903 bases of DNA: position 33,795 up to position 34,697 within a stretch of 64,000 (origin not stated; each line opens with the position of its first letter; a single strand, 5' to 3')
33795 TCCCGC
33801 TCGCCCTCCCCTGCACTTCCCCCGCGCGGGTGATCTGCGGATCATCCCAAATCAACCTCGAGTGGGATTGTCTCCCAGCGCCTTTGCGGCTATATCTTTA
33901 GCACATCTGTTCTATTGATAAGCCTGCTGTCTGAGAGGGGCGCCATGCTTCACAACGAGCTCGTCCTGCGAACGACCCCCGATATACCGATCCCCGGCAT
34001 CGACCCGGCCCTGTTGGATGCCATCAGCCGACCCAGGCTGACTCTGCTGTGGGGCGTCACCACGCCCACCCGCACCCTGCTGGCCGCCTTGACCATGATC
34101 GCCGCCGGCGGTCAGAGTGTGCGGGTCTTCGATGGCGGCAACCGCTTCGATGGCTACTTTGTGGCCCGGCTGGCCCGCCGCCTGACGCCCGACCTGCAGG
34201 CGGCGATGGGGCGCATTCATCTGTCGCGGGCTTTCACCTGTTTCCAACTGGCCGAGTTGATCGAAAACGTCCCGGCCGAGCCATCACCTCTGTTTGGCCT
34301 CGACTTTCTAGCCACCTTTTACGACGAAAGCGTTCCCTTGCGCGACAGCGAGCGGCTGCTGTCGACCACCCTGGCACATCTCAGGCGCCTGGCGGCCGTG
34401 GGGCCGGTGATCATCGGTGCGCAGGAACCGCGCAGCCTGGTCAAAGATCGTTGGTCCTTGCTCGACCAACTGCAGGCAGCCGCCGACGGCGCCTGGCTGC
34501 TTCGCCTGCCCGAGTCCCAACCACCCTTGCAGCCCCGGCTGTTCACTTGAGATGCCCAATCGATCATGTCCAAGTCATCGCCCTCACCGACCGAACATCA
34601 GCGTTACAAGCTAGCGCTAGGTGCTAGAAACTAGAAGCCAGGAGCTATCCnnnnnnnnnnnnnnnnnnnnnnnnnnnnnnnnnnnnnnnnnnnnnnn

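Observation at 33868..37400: Operon of a RecA-like pseudo-ATPase, a small helical protein and a Pol-epsilon-like family-B DNA polymerase: an imuA-imuB-dnaE2-style cassette built on PolB?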

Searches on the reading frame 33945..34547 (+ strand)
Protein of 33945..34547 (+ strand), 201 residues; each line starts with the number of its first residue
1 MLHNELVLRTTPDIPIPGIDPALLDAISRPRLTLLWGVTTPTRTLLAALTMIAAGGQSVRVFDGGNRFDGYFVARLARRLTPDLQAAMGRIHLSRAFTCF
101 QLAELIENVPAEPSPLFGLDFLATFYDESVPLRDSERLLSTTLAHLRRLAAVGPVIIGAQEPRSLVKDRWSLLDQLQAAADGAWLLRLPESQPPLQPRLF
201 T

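Call 4: search_protein_families(library=pfam, proteins=[window:33945-34547:+], max_evalue=1)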
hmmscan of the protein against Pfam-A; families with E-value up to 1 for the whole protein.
window:33945-34547:+ (201 aa): 0 families

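Call 6: search_protein_families(library=ncbifam, proteins=[window:33945-34547:+], max_evalue=1)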
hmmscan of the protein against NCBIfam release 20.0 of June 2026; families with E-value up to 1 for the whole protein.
window:33945-34547:+ (201 aa): 0 families

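Call 7: search_protein_families(library=padloc, proteins=[window:33945-34547:+], max_evalue=1)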
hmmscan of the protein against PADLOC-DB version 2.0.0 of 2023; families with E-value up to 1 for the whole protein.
window:33945-34547:+ (201 aa): 0 families
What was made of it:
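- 33945..34550 (+): iRadA: inactivated RadA/Rad51-core protein, 201 aa. It lacks the N-terminal domain. No Pfam, NCBIfam or PADLOC family (calls 4, 6, 7).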

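Call 8: find_homologous_proteins(query=window:33945-34547:+, max_evalue=0.001)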
Query window:33945-34547:+ (201 aa): 458 proteins with E <= 0.001 among 3606 candidates; the best 120 are listed.
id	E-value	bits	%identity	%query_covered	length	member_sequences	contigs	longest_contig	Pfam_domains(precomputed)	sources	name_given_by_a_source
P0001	6.0e-117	407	92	100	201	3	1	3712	-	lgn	-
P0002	2.5e-113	395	91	100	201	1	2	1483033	-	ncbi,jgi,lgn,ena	-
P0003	3.2e-113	394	89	100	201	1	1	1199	-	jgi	-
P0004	4.0e-110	384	87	100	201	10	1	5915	-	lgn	-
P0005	8.6e-107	373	86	100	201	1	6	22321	-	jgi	jgi:hypothetical protein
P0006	1.4e-106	373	87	100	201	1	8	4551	-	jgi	jgi:hypothetical protein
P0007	1.2e-105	370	85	100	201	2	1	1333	-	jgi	jgi:hypothetical protein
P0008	2.1e-104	366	85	100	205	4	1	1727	-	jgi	jgi:hypothetical protein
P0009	6.7e-100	351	82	100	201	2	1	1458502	-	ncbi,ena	-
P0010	1.9e-97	343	78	100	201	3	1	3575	-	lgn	-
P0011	3.5e-88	313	72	99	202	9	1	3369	-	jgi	jgi:hypothetical protein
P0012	6.8e-87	308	73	100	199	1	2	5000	-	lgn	-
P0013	1.9e-86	307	74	94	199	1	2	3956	-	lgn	-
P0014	4.6e-86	306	73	100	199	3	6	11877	-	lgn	-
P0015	6.3e-86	305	76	92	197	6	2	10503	-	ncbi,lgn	ncbi:MAG: hypothetical protein WBR18_13670 [Anaerolineales bacterium]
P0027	3.2e-81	290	70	94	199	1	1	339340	-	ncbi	-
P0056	8.5e-79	282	70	93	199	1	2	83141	-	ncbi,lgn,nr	ncbi:MAG: hypothetical protein GTO14_10455 [Anaerolineales bacterium]|nr:hypothetical protein [Anaer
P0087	5.8e-77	276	65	99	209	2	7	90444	-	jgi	jgi:hypothetical protein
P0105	7.1e-76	272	66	95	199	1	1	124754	-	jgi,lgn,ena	-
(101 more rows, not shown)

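Call 9: find_encoding_contigs(protein=P0002, flank=8000, max_places=3)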
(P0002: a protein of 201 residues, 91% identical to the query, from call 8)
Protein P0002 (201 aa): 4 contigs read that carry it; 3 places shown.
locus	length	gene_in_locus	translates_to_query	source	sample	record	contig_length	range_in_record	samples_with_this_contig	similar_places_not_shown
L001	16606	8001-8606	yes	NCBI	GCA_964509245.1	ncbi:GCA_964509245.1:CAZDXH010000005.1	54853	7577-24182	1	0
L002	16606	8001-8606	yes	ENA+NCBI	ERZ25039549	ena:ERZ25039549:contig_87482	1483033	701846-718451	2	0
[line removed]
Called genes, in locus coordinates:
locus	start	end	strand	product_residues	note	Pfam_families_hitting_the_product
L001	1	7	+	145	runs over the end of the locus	PF08281:Sigma70_r4_2 (weak), PF00196:GerE, PF04545:Sigma70_r4 (weak)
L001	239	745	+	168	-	PF04075:F420H2_quin_red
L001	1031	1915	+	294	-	PF17115:Toast_rack_N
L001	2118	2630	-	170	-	PF04893:Yip1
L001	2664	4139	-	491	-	-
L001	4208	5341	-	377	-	PF00583:Acetyltransf_1 (faint)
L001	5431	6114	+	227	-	PF01553:Acyltransferase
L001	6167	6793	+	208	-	-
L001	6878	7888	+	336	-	PF27245:AF_0692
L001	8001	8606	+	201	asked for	-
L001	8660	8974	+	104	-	PF26485:DUF8156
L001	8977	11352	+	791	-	PF00136:DNA_pol_B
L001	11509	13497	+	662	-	PF02012:BNR (faint)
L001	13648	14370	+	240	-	PF01027:Bax1-I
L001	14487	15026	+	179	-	PF05198:IF3_N, PF00707:IF3_C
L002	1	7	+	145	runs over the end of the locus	PF08281:Sigma70_r4_2 (weak), PF00196:GerE, PF04545:Sigma70_r4 (weak)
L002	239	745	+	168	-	PF04075:F420H2_quin_red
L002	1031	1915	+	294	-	PF17115:Toast_rack_N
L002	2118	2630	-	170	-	PF04893:Yip1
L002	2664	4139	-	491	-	-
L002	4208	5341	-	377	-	PF00583:Acetyltransf_1 (faint)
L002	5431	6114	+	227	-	PF01553:Acyltransferase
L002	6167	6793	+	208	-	-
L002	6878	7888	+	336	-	PF27245:AF_0692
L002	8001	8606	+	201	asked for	-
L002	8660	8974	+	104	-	PF26485:DUF8156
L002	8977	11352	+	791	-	PF00136:DNA_pol_B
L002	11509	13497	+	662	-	PF02012:BNR (faint)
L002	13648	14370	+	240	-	PF01027:Bax1-I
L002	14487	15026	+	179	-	PF05198:IF3_N, PF00707:IF3_C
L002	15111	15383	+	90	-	PF01632:Ribosomal_L35p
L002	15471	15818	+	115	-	PF00453:Ribosomal_L20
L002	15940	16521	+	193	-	PF01661:Macro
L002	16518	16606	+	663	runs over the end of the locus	PF22435:MRM3-like_sub_bind, PF00588:SpoU_methylase, PF05167:DUF711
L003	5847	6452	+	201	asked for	-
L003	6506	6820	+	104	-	PF26485:DUF8156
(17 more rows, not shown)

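Call 10: find_encoding_contigs(protein=P0056, flank=8000, max_places=3)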
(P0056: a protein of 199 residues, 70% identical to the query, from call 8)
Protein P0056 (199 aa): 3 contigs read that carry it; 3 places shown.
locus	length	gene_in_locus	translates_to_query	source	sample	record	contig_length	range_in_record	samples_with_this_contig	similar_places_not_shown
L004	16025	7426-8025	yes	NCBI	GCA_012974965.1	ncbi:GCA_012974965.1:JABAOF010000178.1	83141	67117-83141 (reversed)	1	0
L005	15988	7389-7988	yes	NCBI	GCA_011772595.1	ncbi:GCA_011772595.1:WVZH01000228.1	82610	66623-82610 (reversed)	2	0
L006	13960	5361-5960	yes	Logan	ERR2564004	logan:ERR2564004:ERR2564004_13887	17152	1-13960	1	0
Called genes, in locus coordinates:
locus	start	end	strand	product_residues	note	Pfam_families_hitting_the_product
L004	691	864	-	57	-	-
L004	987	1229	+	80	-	-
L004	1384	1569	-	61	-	-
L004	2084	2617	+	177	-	-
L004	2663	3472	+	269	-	PF02522:Antibiotic_NAT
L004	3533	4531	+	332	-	PF00248:Aldo_ket_red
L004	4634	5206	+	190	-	PF04893:Yip1 (weak)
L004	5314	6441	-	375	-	PF00583:Acetyltransf_1 (faint)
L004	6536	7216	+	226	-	PF01553:Acyltransferase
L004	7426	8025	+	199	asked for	-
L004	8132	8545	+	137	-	PF26485:DUF8156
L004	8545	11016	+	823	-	PF00136:DNA_pol_B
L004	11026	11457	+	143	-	-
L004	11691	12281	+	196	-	-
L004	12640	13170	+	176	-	PF05198:IF3_N, PF00707:IF3_C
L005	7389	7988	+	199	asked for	-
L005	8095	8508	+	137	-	PF26485:DUF8156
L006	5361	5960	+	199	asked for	-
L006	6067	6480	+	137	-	PF26485:DUF8156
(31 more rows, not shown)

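Call 35: predict_structure(alignment_id=A1)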
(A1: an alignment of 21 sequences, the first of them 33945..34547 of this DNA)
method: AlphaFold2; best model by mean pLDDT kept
length: 201 residues; sequences in the alignment: 21
mean_pLDDT: 83.4   pTM: 0.79
mean pLDDT of the five models: 83.4, 79.6, 77.5, 77.3, 50.6
residues with pLDDT >= 90: 109; 70-90: 50; 50-70: 28; < 50: 14
segments of 3 or more residues with pLDDT < 50: 1-14
pLDDT, mean of each block of 10 residues (from residue 1): 37 53 83 86 91 95 91 94 96 94 96 94 86 92 97 93 68 90 75 58 54
secondary structure, 60 per line:
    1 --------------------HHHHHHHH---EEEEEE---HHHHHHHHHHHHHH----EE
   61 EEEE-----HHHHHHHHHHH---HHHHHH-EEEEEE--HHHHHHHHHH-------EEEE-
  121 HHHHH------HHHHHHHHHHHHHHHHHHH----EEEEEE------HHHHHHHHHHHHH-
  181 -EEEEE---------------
elements in order: H21-28 E32-37 H41-54 E59-64 H70-80 H84-89 E91-96 H99-108 E116-119 H121-125 H132-150 E155-160 H167-179 E182-186
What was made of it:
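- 33945..34550 (+): AF2 model pLDDT 83 (call 35).
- On PolB2 mutasome operon (iRadA-PPB2-PolB2): It is 201 aa, with the core starting near residue 20 (call 35).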

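Call 40: fold_search(model_id=the predicted structure, library=pdb)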
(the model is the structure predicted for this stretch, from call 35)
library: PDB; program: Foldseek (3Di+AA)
matches with E <= 10: 1762; with E <= 0.001: 299
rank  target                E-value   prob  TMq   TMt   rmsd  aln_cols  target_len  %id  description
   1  6tuu_B                3.4e-08  1.00  0.61  0.55   4.4       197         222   20  Leishmania infantum Rad51 surrogate LiRadA10 in complex with 5,6,7,8-tetrahydro-2-naphthoic acid (released 2021-01-27)
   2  5j4l                  6.3e-08  1.00  0.59  0.53   4.6       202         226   20  Apo-structure of humanised RadA-mutant humRadA22F (released 2016-10-19)
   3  5kdd_B                6.7e-08  1.00  0.56  0.52   4.0       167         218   19  Apo-structure of humanised RadA-mutant humRadA22 (released 2016-10-19)
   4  6tuu_C                1.0e-07  1.00  0.61  0.55   4.2       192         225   20  Leishmania infantum Rad51 surrogate LiRadA10 in complex with 5,6,7,8-tetrahydro-2-naphthoic acid (released 2021-01-27)
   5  6tuu_A                1.2e-07  1.00  0.60  0.56   4.2       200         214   19  Leishmania infantum Rad51 surrogate LiRadA10 in complex with 5,6,7,8-tetrahydro-2-naphthoic acid (released 2021-01-27)
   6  5j4h                  1.2e-07  1.00  0.56  0.51   4.9       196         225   19  Structure of humanised RadA-mutant humRadA22F in complex with indole-6-carboxylic acid (released 2016-10-19)
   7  5fos_A                1.2e-07  1.00  0.62  0.56   4.5       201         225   19  HUMANISED MONOMERIC RADA IN COMPLEX WITH OLIGOMERISATION PEPTIDE (released 2016-10-19)
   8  5jfg_A                1.5e-07  1.00  0.60  0.54   4.7       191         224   18  Structure of humanised RadA-mutant humRadA22F in complex with peptide FHTA (released 2016-10-26)
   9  8uvw_D                1.8e-07  1.00  0.65  0.55   4.2       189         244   16  Crystal structure of RAD51-BRCA2 Cter complex (released 2024-11-06)
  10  8faz_D                2.0e-07  1.00  0.65  0.45   3.8       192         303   18  Cryo-EM structure of the human BCDX2 complex (released 2023-06-21)
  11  9q2a_G                2.0e-07  1.00  0.57  0.41   4.7       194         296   16  BCDX2-CX3-RAD51-RAD51-ssDNA supercomplex (released 2026-03-04)
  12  5qum_B                2.2e-07  1.00  0.62  0.55   4.6       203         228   20  Structure of unliganded HumRadA1.4 (released 2021-03-03)
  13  8r2g_C                2.4e-07  1.00  0.65  0.57   3.5       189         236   17  Crystal structure of a BRCA2-DMC1 complex (released 2023-11-22)
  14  5jee                  2.4e-07  1.00  0.55  0.51   4.0       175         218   19  Apo-structure of humanised RadA-mutant humRadA26F (released 2016-10-19)
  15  6xtw_A                3.0e-07  1.00  0.63  0.56   4.2       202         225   16  HumRadA33F in complex with peptidic inhibitor 6 (released 2021-01-27)
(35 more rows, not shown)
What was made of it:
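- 33945..34550 (+): Foldseek top 50 PDB hits are all RadA/Rad51/DMC1/Rad51 paralogs, prob 1.0 (call 40).
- On PolB2 mutasome operon (iRadA-PPB2-PolB2): Foldseek top hits are RadA/Rad51/DMC1 cores, TM 0.55-0.67 (call 40).
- The 50 best PDB matches are all RadA/Rad51/DMC1/Rad51 paralogs (calls 35, 40).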

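Call 45: find_encoding_contigs(protein=P0009, flank=6000, max_places=1)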
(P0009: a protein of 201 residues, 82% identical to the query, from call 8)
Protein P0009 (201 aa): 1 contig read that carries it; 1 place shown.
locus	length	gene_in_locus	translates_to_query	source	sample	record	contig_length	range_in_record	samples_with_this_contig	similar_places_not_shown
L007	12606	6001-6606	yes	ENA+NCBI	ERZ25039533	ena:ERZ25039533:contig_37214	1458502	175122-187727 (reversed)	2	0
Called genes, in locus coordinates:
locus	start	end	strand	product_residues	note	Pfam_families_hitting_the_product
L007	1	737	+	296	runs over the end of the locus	PF17115:Toast_rack_N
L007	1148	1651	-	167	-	PF04893:Yip1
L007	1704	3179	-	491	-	-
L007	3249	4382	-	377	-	PF00583:Acetyltransf_1 (faint)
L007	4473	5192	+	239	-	PF01553:Acyltransferase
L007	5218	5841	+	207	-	-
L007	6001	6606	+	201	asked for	-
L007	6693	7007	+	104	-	PF26485:DUF8156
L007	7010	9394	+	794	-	PF00136:DNA_pol_B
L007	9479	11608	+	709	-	PF02012:BNR (faint)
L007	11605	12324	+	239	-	PF01027:Bax1-I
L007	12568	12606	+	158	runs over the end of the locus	PF05198:IF3_N, PF00707:IF3_C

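Call 46: find_encoding_contigs(protein=P0027, flank=6000, max_places=1)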
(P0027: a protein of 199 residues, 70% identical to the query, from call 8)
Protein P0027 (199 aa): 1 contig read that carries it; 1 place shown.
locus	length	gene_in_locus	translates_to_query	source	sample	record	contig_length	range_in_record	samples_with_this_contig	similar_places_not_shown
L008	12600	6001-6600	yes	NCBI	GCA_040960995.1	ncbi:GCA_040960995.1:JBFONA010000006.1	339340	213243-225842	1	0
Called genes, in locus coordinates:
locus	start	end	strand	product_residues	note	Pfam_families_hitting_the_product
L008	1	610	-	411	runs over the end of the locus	PF04143:Sulf_transp, PF00581:Rhodanese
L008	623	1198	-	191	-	PF04143:Sulf_transp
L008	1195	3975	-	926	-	PF14522:Cytochrome_C7 (faint), PF01292:Ni_hydr_CYTB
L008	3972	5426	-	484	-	PF14522:Cytochrome_C7 (faint), PF14537:Cytochrom_c3_2 (faint), PF22113:Mtrc-MtrF_II-IV_dom (weak), PF11783:Cytochrome_cB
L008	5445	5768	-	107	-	PF25213:HVO_A0261_N, PF12840:HTH_20, PF25212:HVO_A0114 (faint), PF01022:HTH_5, PF01047:MarR (weak), PF09339:HTH_IclR (weak), PF12802:MarR_2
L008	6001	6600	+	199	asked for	-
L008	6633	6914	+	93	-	PF26485:DUF8156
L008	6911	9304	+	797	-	PF00136:DNA_pol_B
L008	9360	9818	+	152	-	-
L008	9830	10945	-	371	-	PF17820:PDZ_6 (weak), PF03572:Peptidase_S41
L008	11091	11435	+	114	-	-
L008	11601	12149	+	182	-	-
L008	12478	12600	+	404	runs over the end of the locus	PF13416:SBP_bac_8, PF13343:SBP_bac_6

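Call 47: find_encoding_contigs(protein=P0087, flank=6000, max_places=1)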
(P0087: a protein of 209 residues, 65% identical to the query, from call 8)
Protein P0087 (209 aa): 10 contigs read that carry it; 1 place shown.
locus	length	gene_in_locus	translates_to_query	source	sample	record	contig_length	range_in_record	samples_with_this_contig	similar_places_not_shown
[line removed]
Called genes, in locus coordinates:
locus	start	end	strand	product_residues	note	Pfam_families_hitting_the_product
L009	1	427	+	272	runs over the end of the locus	PF02522:Antibiotic_NAT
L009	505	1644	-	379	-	PF00583:Acetyltransf_1 (faint)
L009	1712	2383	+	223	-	PF01553:Acyltransferase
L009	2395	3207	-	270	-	PF01061:ABC2_membrane, PF12698:ABC2_membrane_3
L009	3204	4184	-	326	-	PF02463:SMC_N (faint), PF00005:ABC_tran, PF13304:AAA_21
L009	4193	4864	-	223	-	PF00753:Lactamase_B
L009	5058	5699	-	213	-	PF01135:PCMT (weak), PF01209:Ubie_methyltran, PF13489:Methyltransf_23 (weak), PF13847:Methyltransf_31, PF08241:Methyltransf_11, PF08242:Methyltransf_12, PF13649:Methyltransf_25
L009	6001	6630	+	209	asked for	-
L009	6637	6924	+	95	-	PF26485:DUF8156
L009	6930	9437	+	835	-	PF00136:DNA_pol_B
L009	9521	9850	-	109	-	PF14358:DUF4405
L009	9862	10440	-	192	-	-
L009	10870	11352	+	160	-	PF05198:IF3_N, PF00707:IF3_C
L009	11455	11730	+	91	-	PF01632:Ribosomal_L35p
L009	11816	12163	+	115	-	PF00453:Ribosomal_L20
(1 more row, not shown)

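Call 48: find_encoding_contigs(protein=P0105, flank=6000, max_places=1)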
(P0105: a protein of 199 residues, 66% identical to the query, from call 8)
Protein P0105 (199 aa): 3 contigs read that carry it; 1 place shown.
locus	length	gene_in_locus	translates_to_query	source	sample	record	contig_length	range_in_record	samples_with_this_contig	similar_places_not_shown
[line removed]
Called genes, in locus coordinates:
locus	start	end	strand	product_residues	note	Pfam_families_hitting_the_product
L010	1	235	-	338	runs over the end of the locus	PF00459:Inositol_P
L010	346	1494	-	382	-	-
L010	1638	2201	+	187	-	PF00196:GerE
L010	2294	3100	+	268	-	PF02522:Antibiotic_NAT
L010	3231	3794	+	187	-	PF04893:Yip1 (weak)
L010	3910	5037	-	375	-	PF00583:Acetyltransf_1 (faint)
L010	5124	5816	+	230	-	PF01553:Acyltransferase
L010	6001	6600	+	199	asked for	-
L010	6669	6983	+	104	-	PF26485:DUF8156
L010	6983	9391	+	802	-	PF00136:DNA_pol_B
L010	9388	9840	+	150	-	-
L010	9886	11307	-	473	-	PF02085:Cytochrom_CIII (faint), PF14537:Cytochrom_c3_2 (weak), PF14522:Cytochrome_C7 (weak)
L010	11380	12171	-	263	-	-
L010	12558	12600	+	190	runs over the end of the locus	-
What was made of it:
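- The locus keeps the same housekeeping neighbours across species (calls 9, 10, 45, 47, 48).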

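Call 56: find_related_loci(query=A1, collection=genome_contigs, flank=6000)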
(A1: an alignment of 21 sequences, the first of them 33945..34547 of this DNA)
Query A1 (201 aa) in genome_contigs; peptide patterns used: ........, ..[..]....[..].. (x = any residue, [..] = any of these).
130 stretches matched a pattern; 107 encode a relative of the query (tblastn E <= 1e-3); the best 80 are kept; 79 distinct loci.
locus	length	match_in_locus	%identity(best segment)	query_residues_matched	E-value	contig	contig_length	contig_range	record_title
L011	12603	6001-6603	91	1-201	1e-117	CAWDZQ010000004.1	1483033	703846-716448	MAG: uncultured Chloroflexia bacterium isolate MFD05684.bin.1.112 genome assembly, contig: contig_87482, whole genome sh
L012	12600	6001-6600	87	1-200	2e-114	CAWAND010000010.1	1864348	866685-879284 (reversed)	MAG: uncultured Chloroflexia bacterium isolate MFD02923.bin.1.168 genome assembly, contig: contig_7897, whole genome sho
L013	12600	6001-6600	82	1-200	9e-105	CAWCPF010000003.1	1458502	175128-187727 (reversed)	MAG: uncultured Chloroflexia bacterium isolate MFD04944.bin.2.131 genome assembly, contig: contig_37214, whole genome sh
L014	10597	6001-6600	71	1-200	1e-89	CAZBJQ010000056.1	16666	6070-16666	MAG TPA_asm: uncultured Anaerolineaceae bacterium isolate binchicken_co376_247 genome assembly, contig: NODE_3464_length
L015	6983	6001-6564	74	13-200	3e-89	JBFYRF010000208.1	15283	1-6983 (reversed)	MAG: Anaerolineales bacterium isolate PPR_0206 PPR_0206.fa_k121_846541, whole genome shotgun sequence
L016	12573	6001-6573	73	10-200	3e-88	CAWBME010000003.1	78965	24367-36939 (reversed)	MAG: uncultured Chloroflexia bacterium isolate MFD00709.bin.2.76 genome assembly, contig: contig_139098, whole genome sh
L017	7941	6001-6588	70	5-200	4e-88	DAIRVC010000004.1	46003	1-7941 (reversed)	MAG TPA_asm: Anaerolineales bacterium isolate CTOTU25583 NODE_89_length_46003_cov_6.029425, whole genome shotgun sequenc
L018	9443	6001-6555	74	16-200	2e-87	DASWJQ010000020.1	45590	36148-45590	MAG TPA_asm: Anaerolineales bacterium isolate SMAG_U2900 k141_2254535, whole genome shotgun sequence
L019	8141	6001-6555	71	16-200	8e-84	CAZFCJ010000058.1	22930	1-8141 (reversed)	MAG TPA_asm: uncultured Anaerolineaceae bacterium isolate SRP304980_co2_62 genome assembly, contig: NODE_973_length_2293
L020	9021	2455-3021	66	12-200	8e-83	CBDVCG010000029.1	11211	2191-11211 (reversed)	MAG TPA_asm: uncultured Anaerolineales bacterium isolate SRR22302367_binner13_Refined_69 genome assembly, contig: ERZ266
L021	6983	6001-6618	66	12-200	5e-81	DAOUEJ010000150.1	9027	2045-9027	MAG TPA_asm: Anaerolineales bacterium isolate N5_261 k139_1716531, whole genome shotgun sequence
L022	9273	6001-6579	69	13-200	1e-80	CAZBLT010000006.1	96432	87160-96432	MAG TPA_asm: uncultured Anaerolineaceae bacterium isolate SRP338002_co1_121 genome assembly, contig: NODE_210_length_964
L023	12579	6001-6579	69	13-200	2e-80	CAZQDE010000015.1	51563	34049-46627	MAG TPA_asm: uncultured Anaerolineaceae bacterium isolate binchicken_co19_417 genome assembly, contig: NODE_715_length_5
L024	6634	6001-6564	65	13-200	1e-79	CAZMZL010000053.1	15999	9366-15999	MAG TPA_asm: uncultured Anaerolineaceae bacterium isolate binchicken_co121_8 genome assembly, contig: NODE_2390_length_1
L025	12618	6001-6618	64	2-199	1e-79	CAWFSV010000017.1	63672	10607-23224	MAG: uncultured Chloroflexia bacterium isolate MFD00709.bin.2.50 genome assembly, contig: contig_52131, whole genome sho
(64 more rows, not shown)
